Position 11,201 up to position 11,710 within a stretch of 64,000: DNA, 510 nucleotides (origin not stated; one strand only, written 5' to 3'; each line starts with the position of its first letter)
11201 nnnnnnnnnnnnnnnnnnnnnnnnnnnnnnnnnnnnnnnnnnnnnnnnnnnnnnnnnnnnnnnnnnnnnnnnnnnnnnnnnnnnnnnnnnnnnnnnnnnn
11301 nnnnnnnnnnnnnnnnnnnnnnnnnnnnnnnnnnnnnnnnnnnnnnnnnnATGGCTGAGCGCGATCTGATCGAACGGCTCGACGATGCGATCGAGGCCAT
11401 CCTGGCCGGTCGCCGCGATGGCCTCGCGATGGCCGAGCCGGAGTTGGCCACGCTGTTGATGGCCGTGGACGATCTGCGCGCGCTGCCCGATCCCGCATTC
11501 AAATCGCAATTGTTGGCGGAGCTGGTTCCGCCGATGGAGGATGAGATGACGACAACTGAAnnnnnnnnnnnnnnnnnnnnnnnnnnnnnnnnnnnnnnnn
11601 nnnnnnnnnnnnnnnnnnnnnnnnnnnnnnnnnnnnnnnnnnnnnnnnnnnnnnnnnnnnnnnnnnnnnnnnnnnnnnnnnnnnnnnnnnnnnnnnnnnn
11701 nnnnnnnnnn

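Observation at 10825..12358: ECF sigma factor translationally coupled to an anti-sigma-like segment fused to tandem VOC (PhnB/glyoxalase-fold) domains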

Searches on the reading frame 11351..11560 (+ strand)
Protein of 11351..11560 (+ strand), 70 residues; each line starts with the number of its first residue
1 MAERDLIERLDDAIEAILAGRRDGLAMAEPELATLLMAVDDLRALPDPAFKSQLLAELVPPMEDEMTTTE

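Call 3: search_protein_families(library=pfam, proteins=[window:11351-11560:+], max_evalue=1)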
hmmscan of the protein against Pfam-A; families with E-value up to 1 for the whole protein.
window:11351-11560:+ (70 aa): 0 families

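Call 4: search_protein_families(library=ncbifam, proteins=[window:11351-11560:+], max_evalue=1)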
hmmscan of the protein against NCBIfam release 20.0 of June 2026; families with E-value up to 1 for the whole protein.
window:11351-11560:+ (70 aa): 1 family
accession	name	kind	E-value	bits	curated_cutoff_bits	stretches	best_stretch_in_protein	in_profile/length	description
NF006580.0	PRK09105.1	subfamily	0.088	11.6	444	1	18-53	240-274/375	pyridoxal phosphate-dependent aminotransferase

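Call 12: search_solved_structures(query=window:11351-11560:+, max_evalue=10, show_alignments=3)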
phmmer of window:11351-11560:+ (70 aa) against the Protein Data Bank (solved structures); distinct sequences matched with E-value up to 10: 6.
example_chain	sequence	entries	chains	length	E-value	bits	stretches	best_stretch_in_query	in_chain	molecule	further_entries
5cwk_A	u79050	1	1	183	0.021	18.8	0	19-51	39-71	Designed helical repeat protein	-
9h90_G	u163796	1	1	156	0.34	15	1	41-60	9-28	Small ribosomal subunit protein uS7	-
6xt4_A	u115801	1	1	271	0.91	13.6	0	19-50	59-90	1BH_69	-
7mwr_A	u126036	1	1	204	1.4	13.1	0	19-51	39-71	LHD101A54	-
7mwq_A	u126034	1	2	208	2.3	12.4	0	18-51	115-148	LHD29A53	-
7mwq_B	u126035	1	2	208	3.3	11.9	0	8-51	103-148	LHD29B53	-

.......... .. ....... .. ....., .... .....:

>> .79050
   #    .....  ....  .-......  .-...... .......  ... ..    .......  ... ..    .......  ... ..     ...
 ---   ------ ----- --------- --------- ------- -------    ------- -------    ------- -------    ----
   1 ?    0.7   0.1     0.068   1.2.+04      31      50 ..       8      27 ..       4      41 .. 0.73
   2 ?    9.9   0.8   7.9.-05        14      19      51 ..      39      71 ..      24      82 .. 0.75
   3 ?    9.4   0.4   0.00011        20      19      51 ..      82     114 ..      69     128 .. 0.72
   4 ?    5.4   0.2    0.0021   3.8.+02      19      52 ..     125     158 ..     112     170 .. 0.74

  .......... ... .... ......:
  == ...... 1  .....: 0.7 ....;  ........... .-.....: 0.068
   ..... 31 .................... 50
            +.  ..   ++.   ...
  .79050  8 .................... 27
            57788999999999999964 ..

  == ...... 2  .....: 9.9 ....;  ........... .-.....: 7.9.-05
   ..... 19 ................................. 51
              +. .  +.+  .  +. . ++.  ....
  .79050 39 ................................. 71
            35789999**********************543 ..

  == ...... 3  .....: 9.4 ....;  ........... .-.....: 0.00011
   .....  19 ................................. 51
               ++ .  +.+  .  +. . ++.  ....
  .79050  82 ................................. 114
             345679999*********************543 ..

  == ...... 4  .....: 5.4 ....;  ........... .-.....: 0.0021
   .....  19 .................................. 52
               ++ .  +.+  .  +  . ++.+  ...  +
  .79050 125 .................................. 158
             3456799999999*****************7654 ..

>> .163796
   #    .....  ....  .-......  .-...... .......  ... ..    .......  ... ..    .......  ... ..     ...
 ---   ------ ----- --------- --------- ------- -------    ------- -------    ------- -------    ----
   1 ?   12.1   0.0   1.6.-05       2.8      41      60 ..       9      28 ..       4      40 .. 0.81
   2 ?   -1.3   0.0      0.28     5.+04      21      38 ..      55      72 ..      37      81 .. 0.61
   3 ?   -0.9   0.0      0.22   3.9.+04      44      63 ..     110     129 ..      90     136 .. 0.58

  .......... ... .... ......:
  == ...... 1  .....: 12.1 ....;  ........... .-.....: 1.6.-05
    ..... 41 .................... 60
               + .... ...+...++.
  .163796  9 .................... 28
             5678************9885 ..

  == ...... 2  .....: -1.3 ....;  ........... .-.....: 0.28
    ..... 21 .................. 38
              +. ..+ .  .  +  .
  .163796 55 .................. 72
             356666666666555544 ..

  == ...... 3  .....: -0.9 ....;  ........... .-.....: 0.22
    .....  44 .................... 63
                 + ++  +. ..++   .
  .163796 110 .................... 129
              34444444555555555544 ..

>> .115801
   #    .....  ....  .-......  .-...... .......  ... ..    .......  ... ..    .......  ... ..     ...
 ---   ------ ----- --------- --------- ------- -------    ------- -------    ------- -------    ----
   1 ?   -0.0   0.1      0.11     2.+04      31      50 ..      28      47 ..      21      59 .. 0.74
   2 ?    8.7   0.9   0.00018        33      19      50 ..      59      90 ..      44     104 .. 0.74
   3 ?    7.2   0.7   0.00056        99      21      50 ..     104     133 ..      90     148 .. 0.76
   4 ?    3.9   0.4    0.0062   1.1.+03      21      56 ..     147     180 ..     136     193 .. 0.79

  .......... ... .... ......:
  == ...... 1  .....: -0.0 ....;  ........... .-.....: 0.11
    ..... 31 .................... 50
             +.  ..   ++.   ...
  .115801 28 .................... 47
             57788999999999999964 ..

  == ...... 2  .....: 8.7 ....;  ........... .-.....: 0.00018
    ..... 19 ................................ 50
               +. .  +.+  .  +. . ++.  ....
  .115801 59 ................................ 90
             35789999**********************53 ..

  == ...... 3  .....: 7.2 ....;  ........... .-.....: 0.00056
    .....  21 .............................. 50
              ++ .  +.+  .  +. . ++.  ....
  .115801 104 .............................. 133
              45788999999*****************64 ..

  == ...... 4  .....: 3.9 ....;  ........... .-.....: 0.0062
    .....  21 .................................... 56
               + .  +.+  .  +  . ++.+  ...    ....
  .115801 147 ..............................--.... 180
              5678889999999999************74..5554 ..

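Call 22: search_solved_structures(query=A2, max_evalue=10, show_alignments=4)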
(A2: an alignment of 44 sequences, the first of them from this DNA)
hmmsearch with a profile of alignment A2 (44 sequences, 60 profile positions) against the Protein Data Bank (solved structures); distinct sequences matched with E-value up to 10: 6.
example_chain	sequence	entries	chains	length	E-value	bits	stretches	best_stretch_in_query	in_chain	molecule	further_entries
6xz6_A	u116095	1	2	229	0.22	14.9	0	24-46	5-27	GARP domain-containing protein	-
5msc_A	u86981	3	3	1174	0.94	12.9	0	35-52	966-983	Carboxylic acid reductase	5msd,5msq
3bq9_A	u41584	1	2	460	1.3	12.4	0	3-26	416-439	Predicted Rossmann fold nucleotide-binding domain-containing protein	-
3rgc_A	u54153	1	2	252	1.5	12.2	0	10-33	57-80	Possible periplasmic protein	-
9def_A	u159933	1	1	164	3.1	11.2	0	5-38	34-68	Win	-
3p1t_A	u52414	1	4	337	4.8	10.6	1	12-45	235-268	Putative histidinol-phosphate aminotransferase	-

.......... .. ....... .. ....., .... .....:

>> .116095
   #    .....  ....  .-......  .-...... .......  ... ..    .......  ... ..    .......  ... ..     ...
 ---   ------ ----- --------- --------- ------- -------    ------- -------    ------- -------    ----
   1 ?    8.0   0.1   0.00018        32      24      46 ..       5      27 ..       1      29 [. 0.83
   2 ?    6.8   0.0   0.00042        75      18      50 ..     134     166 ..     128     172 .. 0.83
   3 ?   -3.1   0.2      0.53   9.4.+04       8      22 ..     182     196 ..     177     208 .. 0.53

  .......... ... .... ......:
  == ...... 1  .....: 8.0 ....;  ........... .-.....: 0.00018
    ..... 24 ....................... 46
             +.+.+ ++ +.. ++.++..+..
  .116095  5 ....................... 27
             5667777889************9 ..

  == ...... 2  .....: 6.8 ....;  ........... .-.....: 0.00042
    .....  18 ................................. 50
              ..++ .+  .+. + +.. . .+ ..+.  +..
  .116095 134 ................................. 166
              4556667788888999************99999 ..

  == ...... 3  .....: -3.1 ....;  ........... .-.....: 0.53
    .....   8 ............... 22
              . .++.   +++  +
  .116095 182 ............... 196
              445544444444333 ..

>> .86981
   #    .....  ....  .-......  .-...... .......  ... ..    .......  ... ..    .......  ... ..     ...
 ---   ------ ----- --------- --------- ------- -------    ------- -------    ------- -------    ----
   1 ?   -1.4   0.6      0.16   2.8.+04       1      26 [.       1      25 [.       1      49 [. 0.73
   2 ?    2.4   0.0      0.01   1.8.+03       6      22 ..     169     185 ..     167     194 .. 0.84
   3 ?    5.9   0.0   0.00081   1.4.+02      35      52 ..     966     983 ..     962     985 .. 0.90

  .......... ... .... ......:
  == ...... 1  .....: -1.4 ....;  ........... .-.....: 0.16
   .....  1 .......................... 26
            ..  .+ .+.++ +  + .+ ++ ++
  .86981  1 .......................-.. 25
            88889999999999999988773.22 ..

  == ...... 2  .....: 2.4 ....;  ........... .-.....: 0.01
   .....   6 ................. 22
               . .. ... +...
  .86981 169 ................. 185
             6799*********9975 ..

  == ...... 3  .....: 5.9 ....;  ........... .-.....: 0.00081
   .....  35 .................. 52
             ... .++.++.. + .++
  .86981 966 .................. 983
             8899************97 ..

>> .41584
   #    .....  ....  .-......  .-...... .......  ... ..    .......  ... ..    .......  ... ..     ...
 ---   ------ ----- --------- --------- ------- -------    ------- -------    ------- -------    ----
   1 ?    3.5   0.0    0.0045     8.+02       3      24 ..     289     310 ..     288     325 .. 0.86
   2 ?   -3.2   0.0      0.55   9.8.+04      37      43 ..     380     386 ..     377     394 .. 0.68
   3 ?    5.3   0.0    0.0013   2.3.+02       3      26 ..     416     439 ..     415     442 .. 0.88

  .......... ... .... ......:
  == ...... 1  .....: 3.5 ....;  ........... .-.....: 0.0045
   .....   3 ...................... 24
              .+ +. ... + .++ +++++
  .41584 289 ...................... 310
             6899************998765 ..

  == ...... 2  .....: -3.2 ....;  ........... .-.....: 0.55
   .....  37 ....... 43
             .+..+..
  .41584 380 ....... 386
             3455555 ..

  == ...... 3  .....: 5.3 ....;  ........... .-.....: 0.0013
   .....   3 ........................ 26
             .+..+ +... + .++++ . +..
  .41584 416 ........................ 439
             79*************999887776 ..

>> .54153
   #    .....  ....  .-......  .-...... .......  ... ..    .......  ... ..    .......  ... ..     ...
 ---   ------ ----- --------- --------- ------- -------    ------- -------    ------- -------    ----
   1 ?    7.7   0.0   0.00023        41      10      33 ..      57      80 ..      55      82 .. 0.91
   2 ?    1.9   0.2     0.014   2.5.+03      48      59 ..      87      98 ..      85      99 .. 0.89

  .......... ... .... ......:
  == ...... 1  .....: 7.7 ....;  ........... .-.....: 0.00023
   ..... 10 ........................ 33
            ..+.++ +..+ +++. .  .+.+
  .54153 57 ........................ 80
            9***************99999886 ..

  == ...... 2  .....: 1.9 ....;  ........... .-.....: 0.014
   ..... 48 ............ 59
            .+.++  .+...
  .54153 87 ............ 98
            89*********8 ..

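Call 23: find_homologous_proteins(query=A2, max_evalue=0.01)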
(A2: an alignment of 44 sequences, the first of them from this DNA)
Query A2 (44 sequences) (60 aa, profile of the alignment): 21 proteins with E <= 0.01 among 1219 candidates.
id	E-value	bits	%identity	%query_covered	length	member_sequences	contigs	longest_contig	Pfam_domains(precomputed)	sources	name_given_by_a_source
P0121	1.3e-16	78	41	87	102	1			-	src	-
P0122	6.7e-16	76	92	100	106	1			-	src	-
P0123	2.9e-15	74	40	87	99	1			-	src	-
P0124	5.6e-15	73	38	88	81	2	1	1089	-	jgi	jgi:hypothetical protein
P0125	7.5e-15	73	36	90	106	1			-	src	-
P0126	1.1e-14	72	34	97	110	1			-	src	-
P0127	1.3e-14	72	77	95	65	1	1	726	-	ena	-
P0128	1.6e-14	71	38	87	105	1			-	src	-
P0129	2.3e-14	71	41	98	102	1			-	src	-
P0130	4.5e-14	70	40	85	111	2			-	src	-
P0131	2.8e-13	68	-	-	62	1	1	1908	-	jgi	jgi:hypothetical protein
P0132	5.8e-13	67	38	80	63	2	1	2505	-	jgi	jgi:hypothetical protein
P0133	1.5e-12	65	-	-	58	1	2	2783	-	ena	-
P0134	2.2e-12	65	42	87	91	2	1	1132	-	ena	-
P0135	1.3e-11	62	43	77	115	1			-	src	-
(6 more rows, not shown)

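Call 51: search_protein_representatives(alignment_id=A3)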
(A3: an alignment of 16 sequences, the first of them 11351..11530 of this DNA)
Query: 16 sequences, 100 profile positions. Proteins with E-value up to 0.001 (for the whole library): 722; up to 1e-10: 386; up to 1e-30: 0. The best 150 are listed.
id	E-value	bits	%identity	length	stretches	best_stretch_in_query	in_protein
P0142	5.3e-28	113.4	-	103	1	1-99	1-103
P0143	1.4e-26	108.9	-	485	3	1-99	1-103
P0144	5.9e-24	100.4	-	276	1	1-99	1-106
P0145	1.2e-23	99.4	-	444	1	1-99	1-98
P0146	1.5e-23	99.2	-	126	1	1-97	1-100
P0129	1.5e-23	99.1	-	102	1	1-93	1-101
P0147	2.7e-23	98.3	-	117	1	1-99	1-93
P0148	4.2e-23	97.7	-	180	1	1-99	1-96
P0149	4.7e-23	97.5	-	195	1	1-99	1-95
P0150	9.6e-23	96.5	-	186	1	1-99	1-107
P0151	1.3e-22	96.2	-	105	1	2-93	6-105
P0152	1.6e-22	95.9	-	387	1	1-99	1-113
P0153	1.8e-22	95.7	-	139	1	1-99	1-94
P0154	1.8e-22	95.7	-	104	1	1-99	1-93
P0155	2.0e-22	95.5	-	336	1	1-99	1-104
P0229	3.5e-17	78.7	-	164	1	1-92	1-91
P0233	4.4e-17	78.4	-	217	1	1-92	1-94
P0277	1.0e-15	74.0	-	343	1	1-92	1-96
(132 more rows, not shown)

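Call 53: search_protein_families(library=pfam, alignment_id=A5, max_evalue=0.001)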
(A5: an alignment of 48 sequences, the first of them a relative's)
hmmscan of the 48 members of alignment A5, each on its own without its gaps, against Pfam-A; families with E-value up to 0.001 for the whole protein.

A. member 1, P0143 (485 aa): 4 families
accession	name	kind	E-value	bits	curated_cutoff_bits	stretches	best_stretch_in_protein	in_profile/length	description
PF00903.31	Glyoxalase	-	7.8e-24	84.8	20.6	2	379-474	16-119/121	Glyoxalase/Bleomycin resistance protein/Dioxygenase superfamily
PF18029.7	Glyoxalase_6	-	6.7e-08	33.6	23.6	0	143-197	52-103/106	Glyoxalase-like domain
PF22656.2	At5g48480-like_N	-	3.5e-06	27.1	27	0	100-119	12-31/59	Glyoxalase At5g48480-like, N-terminal domain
PF24353.1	DUF7513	-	0.00092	19.5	27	0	127-152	38-63/81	Domain of unknown function (DUF7513)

B. families by the number of members that match (of 48 scanned): 12 families
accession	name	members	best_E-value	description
PF00903.31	Glyoxalase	38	2.5e-49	Glyoxalase/Bleomycin resistance protein/Dioxygenase superfamily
PF18029.7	Glyoxalase_6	27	3.4e-25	Glyoxalase-like domain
PF22656.2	At5g48480-like_N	21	3.2e-17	Glyoxalase At5g48480-like, N-terminal domain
PF22650.2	At5g48480-like_C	13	1.7e-17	Glyoxalase At5g48480-like C-terminal domain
PF13669.12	Glyoxalase_4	6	7.2e-11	Glyoxalase/Bleomycin resistance protein/Dioxygenase superfamily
PF14696.12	Glyoxalase_5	5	5.7e-08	Hydroxyphenylpyruvate dioxygenase, HPPD, N-terminal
PF12681.13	Glyoxalase_2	3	2.5e-07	Glyoxalase-like domain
PF24353.1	DUF7513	2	6.4e-05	Domain of unknown function (DUF7513)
PF19581.5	Glyoxalase_7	2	0.00021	Glyoxalase superfamily protein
PF00696.33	AA_kinase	1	2.2e-07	Amino acid kinase family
PF01717.24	Meth_synt_2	1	9.8e-05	Cobalamin-independent synthase, Catalytic domain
PF21834.1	DUF6894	1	0.00072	Domain of unknown function (DUF6894)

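Call 61: search_protein_families(library=pfam, alignment_id=A2, max_evalue=10)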
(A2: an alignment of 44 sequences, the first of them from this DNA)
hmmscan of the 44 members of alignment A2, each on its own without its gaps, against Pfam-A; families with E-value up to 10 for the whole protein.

A. member 1, seq(60 aa): 0 families

B. families by the number of members that match (of 44 scanned): 11 families
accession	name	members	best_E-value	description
PF25004.1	DUF7782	2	0.073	Domain of unknown function (DUF7782)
PF04325.18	DUF465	1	0.0094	Protein of unknown function (DUF465)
PF19268.4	CIS_TMP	1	0.033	Contractile injection system tape measure protein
PF19890.4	DUF6363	1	0.047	Domain of unknown function (DUF6363)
PF08203.16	RNA_polI_A14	1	0.068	Yeast RNA polymerase I subunit RPA14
PF11547.14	E3_UbLigase_EDD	1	0.073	E3 ubiquitin ligase EDD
PF00010.31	HLH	1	0.088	Helix-loop-helix DNA-binding domain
PF23493.1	CysS_C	1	0.14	Cysteinyl-tRNA ligase anticodon binding domain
PF04841.19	Vps16_N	1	0.2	Vps16, N-terminal region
PF01122.25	Cobalamin_bind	1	0.25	Eukaryotic cobalamin-binding protein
PF05696.16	DUF826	1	1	Protein of unknown function (DUF826)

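Call 96: predict_structure(alignment_id=A3)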
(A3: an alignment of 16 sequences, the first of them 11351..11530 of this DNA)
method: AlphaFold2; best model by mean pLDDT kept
length: 60 residues; sequences in the alignment: 16
mean_pLDDT: 76.8   pTM: 0.51
mean pLDDT of the five models: 76.8, 72.0, 70.0, 69.0, 64.1
residues with pLDDT >= 90: 0; 70-90: 47; 50-70: 13; < 50: 0
segments of 3 or more residues with pLDDT < 50: none
pLDDT, mean of each block of 10 residues (from residue 1): 73 83 65 83 78 79
secondary structure, 60 per line:
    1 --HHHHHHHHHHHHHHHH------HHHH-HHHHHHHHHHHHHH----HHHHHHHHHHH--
elements in order: H3-18 H25-28 H30-43 H48-58

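Call 98: fold_search(model_id=the predicted structure, library=pdb)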
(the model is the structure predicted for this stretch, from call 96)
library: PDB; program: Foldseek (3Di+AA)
matches with E <= 10: 6; with E <= 0.001: 0
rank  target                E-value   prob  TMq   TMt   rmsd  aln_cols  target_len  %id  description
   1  2wvd_D                5.1e+00  0.02  0.21  0.11   9.4        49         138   20  Structural and mechanistic insights into Helicobacter pylori NikR function (released 2010-01-19)
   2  3zc0_C                7.2e+00  0.03  0.28  0.11  10.0        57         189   23  Structure of AfC3PO - duplex RNA complex (released 2013-01-23)
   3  9j7a_B                7.7e+00  0.08  0.40  0.34   9.9        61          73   15  local refinement of FEM1B bound with TOM20 (dimer) (released 2025-04-09)
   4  3zc0_B                8.3e+00  0.03  0.28  0.11  10.0        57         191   23  Structure of AfC3PO - duplex RNA complex (released 2013-01-23)
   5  3zc1_C                8.9e+00  0.06  0.39  0.14   8.2        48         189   23  Crystal structure of AfC3PO (released 2013-01-23)
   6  3zc0_A                9.5e+00  0.02  0.27  0.11  10.0        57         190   23  Structure of AfC3PO - duplex RNA complex (released 2013-01-23)

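Call 101: find_encoding_contigs(protein=P0277, flank=3000, max_places=3)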
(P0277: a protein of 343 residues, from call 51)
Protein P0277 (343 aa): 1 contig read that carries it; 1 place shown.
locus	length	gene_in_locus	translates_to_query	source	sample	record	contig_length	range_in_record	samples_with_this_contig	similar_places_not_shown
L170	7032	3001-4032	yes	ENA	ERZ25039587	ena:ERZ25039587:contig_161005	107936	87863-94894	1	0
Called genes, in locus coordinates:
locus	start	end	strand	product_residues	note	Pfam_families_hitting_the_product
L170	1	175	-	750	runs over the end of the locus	PF03065:Glyco_hydro_57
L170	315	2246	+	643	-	PF02922:CBM_48, PF00128:Alpha-amylase, PF02806:Alpha-amylase_C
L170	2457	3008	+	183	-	PF04542:Sigma70_r2, PF08281:Sigma70_r4_2, PF04545:Sigma70_r4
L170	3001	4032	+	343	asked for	-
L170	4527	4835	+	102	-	-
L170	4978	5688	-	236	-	-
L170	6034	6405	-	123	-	-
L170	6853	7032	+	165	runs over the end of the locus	PF03739:LptF_LptG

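Call 102: find_encoding_contigs(protein=P0233, flank=3000, max_places=3)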
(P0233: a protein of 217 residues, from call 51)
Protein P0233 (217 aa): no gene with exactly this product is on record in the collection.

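Call 105: find_encoding_contigs(protein=P0229, flank=2500, max_places=2)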
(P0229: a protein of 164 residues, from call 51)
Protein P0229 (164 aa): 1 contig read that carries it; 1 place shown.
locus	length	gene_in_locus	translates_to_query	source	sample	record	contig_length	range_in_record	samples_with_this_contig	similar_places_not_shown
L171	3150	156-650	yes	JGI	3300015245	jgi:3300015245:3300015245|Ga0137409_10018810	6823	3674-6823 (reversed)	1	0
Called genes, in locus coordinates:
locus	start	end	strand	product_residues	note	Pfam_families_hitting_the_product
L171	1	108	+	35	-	?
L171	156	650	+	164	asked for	-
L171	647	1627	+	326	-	PF12697:Abhydrolase_6, PF00561:Abhydrolase_1, PF12146:Hydrolase_4, PF00196:GerE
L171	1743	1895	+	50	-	-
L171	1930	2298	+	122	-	PF01527:HTH_Tnp_1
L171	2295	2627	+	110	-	PF05717:TnpB_IS66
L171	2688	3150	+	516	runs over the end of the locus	PF13007:LZ_Tnp_IS66, PF13005:zf-IS66, PF03050:DDE_Tnp_IS66, PF13817:DDE_Tnp_IS66_C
